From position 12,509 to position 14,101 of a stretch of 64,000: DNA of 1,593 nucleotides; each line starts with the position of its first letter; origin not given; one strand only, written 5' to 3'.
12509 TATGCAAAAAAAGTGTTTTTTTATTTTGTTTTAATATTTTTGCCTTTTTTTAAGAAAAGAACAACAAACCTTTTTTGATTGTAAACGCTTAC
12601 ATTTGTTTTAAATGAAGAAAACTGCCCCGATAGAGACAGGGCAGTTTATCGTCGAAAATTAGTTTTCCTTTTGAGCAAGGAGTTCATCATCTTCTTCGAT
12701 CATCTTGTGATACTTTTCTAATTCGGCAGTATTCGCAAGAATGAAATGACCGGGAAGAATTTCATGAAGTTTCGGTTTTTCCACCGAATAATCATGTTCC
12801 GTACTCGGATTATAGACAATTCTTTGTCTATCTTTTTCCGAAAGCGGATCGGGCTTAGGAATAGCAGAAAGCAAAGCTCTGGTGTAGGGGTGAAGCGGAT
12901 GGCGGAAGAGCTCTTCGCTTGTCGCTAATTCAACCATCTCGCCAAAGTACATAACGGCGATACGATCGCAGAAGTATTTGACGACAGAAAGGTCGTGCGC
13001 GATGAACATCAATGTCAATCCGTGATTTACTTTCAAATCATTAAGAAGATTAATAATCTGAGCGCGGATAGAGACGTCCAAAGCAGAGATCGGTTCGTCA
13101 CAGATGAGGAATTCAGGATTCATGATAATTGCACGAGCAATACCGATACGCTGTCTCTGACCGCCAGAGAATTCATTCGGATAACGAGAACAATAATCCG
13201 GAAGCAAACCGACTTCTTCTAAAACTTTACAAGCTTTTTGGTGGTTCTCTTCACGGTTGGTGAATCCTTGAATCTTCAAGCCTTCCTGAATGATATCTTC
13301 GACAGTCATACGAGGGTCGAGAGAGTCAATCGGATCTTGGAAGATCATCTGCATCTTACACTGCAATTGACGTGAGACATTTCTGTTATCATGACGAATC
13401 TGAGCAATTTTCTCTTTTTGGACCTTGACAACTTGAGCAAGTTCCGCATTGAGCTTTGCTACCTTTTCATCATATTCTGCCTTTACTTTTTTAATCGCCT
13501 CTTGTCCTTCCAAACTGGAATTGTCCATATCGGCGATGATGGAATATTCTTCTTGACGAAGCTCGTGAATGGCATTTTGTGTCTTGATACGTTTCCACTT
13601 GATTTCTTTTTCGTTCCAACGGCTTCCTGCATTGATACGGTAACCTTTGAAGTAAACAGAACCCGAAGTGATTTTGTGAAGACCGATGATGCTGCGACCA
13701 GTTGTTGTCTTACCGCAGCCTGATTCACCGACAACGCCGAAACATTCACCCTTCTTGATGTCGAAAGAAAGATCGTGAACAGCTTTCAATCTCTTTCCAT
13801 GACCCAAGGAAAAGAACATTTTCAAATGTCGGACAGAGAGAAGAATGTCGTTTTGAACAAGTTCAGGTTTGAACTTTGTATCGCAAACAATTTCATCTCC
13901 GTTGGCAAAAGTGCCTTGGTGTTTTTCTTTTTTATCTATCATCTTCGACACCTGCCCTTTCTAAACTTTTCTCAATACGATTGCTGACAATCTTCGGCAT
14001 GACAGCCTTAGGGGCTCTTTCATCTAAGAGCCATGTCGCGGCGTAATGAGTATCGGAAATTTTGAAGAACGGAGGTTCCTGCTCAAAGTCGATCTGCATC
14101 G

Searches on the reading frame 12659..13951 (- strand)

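Call 10: search_protein_families(library=pfam, proteins=[window:12659-13951:-], max_evalue=0.001)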
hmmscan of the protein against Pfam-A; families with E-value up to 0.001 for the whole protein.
window:12659-13951:- (430 aa): 2 families
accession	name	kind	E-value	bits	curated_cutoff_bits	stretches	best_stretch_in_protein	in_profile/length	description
PF00005.33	ABC_tran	-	3.6e-30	105.8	25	2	184-288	41-136/137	ABC transporter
PF08352.17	oligo_HPY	-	1.2e-09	38.9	27.1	1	340-377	1-38/65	Oligopeptide/dipeptide transporter, C-terminal region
